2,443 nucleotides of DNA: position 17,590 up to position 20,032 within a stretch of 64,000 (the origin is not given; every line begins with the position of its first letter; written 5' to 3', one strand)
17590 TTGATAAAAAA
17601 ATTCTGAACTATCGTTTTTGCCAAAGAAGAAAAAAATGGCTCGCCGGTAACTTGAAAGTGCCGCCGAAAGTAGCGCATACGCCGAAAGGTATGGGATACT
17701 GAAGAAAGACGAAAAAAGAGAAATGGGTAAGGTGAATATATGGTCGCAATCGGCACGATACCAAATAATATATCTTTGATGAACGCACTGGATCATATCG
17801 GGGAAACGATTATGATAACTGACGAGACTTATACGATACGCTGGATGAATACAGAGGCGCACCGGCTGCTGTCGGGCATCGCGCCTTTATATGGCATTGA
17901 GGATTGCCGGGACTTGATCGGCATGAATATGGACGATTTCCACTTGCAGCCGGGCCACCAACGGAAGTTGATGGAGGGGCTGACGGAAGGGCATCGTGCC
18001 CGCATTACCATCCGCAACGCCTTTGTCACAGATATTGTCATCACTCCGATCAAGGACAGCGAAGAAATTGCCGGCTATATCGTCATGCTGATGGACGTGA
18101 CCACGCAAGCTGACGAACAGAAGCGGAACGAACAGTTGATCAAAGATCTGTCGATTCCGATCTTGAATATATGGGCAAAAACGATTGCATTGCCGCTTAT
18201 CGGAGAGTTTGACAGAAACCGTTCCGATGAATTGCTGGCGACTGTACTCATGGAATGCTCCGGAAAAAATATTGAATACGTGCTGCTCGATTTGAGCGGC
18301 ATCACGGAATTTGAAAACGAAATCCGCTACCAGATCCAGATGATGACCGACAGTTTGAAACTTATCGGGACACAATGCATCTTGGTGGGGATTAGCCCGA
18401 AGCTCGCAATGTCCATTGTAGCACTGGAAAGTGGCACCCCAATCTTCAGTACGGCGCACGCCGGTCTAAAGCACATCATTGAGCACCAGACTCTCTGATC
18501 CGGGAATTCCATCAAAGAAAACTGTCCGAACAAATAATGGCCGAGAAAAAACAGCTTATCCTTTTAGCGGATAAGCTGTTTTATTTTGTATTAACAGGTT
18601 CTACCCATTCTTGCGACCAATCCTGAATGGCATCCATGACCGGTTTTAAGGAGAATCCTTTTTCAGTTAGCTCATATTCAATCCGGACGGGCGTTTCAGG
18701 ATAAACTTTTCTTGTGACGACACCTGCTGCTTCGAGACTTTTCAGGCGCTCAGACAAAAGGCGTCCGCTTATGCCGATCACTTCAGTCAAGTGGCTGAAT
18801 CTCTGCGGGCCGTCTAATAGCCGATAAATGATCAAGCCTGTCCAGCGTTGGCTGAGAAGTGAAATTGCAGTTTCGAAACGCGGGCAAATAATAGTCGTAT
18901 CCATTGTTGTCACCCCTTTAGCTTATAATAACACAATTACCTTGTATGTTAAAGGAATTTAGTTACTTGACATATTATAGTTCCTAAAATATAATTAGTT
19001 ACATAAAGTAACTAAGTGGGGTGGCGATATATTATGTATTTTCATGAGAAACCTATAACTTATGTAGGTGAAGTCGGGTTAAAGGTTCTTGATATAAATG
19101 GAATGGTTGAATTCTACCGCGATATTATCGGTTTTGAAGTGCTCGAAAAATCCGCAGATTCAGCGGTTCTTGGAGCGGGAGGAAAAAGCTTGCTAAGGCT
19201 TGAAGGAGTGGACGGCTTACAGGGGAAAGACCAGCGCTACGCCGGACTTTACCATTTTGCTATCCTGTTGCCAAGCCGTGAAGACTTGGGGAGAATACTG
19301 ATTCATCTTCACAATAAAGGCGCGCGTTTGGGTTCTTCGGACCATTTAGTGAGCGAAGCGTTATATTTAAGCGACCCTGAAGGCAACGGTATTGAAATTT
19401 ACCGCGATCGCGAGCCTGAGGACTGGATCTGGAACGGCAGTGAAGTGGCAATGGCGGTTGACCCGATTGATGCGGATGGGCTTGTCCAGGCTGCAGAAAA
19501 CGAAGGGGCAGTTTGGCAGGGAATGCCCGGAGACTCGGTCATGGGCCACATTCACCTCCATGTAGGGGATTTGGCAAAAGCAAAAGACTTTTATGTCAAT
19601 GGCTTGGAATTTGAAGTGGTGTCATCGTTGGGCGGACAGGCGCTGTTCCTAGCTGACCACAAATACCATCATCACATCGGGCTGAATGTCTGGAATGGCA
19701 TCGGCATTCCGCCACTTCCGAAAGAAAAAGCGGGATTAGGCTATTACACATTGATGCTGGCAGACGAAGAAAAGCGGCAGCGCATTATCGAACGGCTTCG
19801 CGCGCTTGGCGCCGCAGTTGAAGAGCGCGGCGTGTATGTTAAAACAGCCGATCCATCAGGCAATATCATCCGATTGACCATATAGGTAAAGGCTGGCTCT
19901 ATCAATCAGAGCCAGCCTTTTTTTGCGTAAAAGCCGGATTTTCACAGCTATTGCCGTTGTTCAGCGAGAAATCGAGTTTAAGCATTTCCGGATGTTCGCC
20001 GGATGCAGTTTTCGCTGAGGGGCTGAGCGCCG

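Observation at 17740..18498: Orphan stressosome-type STAS protein with an Aer2-like heme-PAS sensor and no phospho-threonines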

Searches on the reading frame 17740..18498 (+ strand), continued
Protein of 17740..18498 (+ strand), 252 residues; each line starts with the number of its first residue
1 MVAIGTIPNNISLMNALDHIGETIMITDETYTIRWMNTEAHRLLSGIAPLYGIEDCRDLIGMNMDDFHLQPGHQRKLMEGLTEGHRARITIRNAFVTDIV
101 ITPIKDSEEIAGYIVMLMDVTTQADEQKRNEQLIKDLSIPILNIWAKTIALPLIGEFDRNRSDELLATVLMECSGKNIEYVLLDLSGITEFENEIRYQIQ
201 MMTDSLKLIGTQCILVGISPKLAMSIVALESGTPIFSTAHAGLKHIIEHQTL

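Call 59: find_related_loci(query=A1, collection=genome_contigs, flank=10000)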
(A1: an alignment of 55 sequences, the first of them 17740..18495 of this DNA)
Query A1 (252 aa) in genome_contigs; peptide patterns used: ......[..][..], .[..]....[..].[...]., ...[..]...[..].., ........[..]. (x = any residue, [..] = any of these).
316 stretches matched a pattern; 219 encode a relative of the query (tblastn E <= 1e-3); the best 80 are kept; 80 distinct loci.
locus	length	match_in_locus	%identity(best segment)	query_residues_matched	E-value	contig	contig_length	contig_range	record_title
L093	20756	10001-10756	90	1-252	1e-153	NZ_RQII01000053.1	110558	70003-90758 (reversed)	Planococcus koreensis strain 10704 P-KOREENSE._contig_53, whole genome shotgun sequence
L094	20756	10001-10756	85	1-252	1e-146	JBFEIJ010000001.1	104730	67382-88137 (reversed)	MAG: Planococcus sp. (in: firmicutes) isolate Mix_mud01.2020.11.16 k141_2017089_length_104730_cov_12.0440, whole genome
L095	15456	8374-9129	83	1-252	3e-144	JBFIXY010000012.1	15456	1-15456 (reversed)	MAG: Planococcus sp. (in: firmicutes) isolate Mix_sand14.2021.12.G.2 k141_400406_length_15456_cov_29.4656, whole genome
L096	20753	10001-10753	80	1-250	9e-134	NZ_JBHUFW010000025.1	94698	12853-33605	Planococcus chinensis strain CGMCC 1.3454 soapdenovo_K_83_25, whole genome shotgun sequence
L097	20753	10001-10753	80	1-250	6e-134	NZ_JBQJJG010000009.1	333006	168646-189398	Planococcus sp. FY231025 contig9, whole genome shotgun sequence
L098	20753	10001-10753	76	1-250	4e-127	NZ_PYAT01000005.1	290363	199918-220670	Planomicrobium soli strain CGMCC 1.12259 Ga0171580_105, whole genome shotgun sequence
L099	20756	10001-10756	74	1-251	5e-127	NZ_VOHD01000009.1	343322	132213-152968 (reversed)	Planomicrobium sp. CPCC 101110 NODE_4, whole genome shotgun sequence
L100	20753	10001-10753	73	1-250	4e-123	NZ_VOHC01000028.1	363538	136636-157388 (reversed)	Planomicrobium sp. CPCC 101079 NODE_4, whole genome shotgun sequence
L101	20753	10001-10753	72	1-250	3e-121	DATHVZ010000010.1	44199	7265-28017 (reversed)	MAG TPA_asm: Planococcus sp. (in: firmicutes) isolate SMAG_U16146 k141_1692903, whole genome shotgun sequence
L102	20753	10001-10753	74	1-250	3e-121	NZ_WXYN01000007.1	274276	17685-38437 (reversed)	Planococcus soli strain c23 scaffold6, whole genome shotgun sequence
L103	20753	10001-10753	74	1-250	3e-121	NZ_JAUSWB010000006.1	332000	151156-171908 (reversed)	Planomicrobium stackebrandtii strain DSM 16419 Ga0480241_06, whole genome shotgun sequence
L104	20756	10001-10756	71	1-250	5e-119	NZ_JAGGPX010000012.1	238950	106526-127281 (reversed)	Planococcus sp. ISL-110 Planococcus_sp_ALS8-contig12, whole genome shotgun sequence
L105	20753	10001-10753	70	1-250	5e-119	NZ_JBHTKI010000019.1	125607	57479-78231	Metaplanococcus flavidus strain CCUG 56756 GCM70027475_51, whole genome shotgun sequence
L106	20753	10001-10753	71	1-250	1e-118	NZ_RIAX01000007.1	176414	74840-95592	Planococcus salinus strain LCB217 Scaffold7, whole genome shotgun sequence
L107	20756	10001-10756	72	1-251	2e-118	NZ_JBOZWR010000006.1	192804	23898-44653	Planococcus sp. YIM B11945 YIM_B11945_ctg06, whole genome shotgun sequence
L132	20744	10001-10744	55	1-247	3e-89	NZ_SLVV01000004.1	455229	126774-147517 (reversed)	Mesobacillus foraminis strain CV53 Ga0310590_104, whole genome shotgun sequence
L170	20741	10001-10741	52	7-250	2e-79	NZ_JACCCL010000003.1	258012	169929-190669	Sporosarcina sp. JAI121 Ga0401627_03, whole genome shotgun sequence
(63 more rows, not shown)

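Call 63: search_protein_families(library=pfam, proteins=[L170:10978-11520:+, L170:11472-12443:+, L170:12412-13278:+, L170:13326-13838:-, L170:13921-15459:-, L132:19448-20254:-, L132:18299-19321:+], max_evalue=0.001)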
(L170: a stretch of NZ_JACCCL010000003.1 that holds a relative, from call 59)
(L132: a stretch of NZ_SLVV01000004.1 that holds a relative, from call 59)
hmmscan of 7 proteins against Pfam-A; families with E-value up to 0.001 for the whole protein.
L170:10978-11520:+ (181 aa): 0 families

L170:11472-12443:+ (324 aa): 3 families
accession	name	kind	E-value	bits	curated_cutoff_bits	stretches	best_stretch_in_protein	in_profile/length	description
PF02739.22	5_3_exonuc_N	-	6.1e-45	153.3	34.3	1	37-205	2-164/164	5'-3' exonuclease, N-terminal resolvase-like domain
PF01367.25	5_3_exonuc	-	6.9e-27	94.2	40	1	206-296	1-92/97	5'-3' exonuclease, C-terminal SAM fold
PF14520.12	HHH_5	-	0.00043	21.1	27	1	228-251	7-31/57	Helix-hairpin-helix domain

L170:12412-13278:+ (289 aa): 1 family
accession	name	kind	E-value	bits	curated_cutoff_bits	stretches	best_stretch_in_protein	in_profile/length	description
PF01740.26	STAS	-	2.3e-15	56.7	22.6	1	181-283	5-106/106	STAS domain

L170:13326-13838:- (170 aa): 1 family
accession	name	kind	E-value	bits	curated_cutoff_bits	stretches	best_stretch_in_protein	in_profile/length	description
PF13529.12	Peptidase_C39_2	-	6.6e-06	27.2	24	1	8-132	5-137/143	Peptidase_C39 like family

L170:13921-15459:- (512 aa): 2 families
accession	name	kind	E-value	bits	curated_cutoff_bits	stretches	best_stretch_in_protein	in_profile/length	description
PF00199.24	Catalase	-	2.1e-177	590.4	25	1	30-410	1-382/383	Catalase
PF06628.17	Catalase-rel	-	3.4e-15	56.4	30.1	1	435-496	2-63/65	Catalase-related immune-responsive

L132:19448-20254:- (268 aa): 2 families
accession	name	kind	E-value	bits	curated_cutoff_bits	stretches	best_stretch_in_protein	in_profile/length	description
PF01740.26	STAS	-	4e-16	59.1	22.6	1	151-254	3-105/106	STAS domain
PF08678.16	Rsbr_N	-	1.2e-14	55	27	1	12-132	3-128/130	Rsbr N terminal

L132:18299-19321:+ (341 aa): 1 family
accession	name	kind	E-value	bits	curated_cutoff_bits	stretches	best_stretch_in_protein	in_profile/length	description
PF04439.18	Adenyl_transf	-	7.4e-119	396.4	22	1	56-333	1-279/279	Streptomycin adenylyltransferase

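Call 66: find_homologous_proteins(query=L170:12412-13278:+, max_evalue=0.00001)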
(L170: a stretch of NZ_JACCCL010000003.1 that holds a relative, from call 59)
Query L170:12412-13278:+ (289 aa): 98 proteins with E <= 0.00001 among 1922 candidates.
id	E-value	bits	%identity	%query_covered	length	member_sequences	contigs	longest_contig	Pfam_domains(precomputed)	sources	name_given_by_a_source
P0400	6.5e-168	575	99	94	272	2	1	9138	PF01740.27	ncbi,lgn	ncbi:MAG: STAS domain-containing protein [Sporosarcina sp.]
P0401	2.9e-143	494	87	94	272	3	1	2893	PF01740.27,PF13466.13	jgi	jgi:rsbT co-antagonist protein RsbR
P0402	8.8e-141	486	85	94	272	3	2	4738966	PF01740.27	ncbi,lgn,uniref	ncbi:STAS domain-containing protein [Sporosarcina sp. FSL K6-1508]|uniref:STAS domain-containing pro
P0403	3.0e-133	461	79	94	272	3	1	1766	PF01740.27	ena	-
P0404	5.5e-133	461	80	94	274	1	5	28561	PF01740.27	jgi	-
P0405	1.8e-132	459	79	94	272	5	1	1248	PF01740.27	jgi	-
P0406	5.3e-131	454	79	94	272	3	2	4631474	PF01740.27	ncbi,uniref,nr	ncbi:STAS domain-containing protein [Sporosarcina sp. ANT_H38]|uniref:STAS domain-containing protein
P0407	1.2e-116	407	73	92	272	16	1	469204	PF01740.27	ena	-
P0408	3.3e-114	399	69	93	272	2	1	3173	PF01740.27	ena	-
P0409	6.1e-106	372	64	94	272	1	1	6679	PF01740.27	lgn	-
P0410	2.5e-104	367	65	92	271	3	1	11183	PF01740.27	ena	-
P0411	1.2e-103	364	64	93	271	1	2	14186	PF01740.27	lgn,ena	-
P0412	2.9e-103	363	62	94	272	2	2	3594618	PF01740.27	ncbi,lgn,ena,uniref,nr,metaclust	ncbi:anti-sigma-factor antagonist [Bacillus sp. OxB-1]|uniref:STAS domain-containing protein n=1 Tax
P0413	3.1e-103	363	65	93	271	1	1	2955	PF01740.27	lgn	-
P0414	3.1e-103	363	62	94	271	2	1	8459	PF01740.27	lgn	-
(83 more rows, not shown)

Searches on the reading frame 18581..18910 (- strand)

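Call 63: search_protein_families(library=pfam, proteins=[window:18581-18910:-], max_evalue=0.001)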
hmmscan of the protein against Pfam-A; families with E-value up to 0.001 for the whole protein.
window:18581-18910:- (109 aa): 2 families
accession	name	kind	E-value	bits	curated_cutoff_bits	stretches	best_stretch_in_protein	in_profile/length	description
PF01638.23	HxlR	-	2.9e-30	104.4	20.8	1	18-105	1-89/91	HxlR-like helix-turn-helix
PF01022.26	HTH_5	-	0.00086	19.6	22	0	27-66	7-46/47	Bacterial regulatory protein, arsR family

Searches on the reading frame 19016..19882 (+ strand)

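Call 63: search_protein_families(library=pfam, proteins=[window:19016-19882:+], max_evalue=0.001)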
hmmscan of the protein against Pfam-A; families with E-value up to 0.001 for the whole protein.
window:19016-19882:+ (289 aa): 3 families
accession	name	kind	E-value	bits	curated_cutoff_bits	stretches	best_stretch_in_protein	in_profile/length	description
PF00903.31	Glyoxalase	-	4e-15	56.7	20.6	2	20-128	5-121/121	Glyoxalase/Bleomycin resistance protein/Dioxygenase superfamily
PF18029.7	Glyoxalase_6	-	1.1e-06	29.6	23.6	0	22-127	4-104/106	Glyoxalase-like domain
PF22677.2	Ble-like_N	-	0.00028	21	24.5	0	178-199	4-27/41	Bleomycin resistance protein-like N-terminal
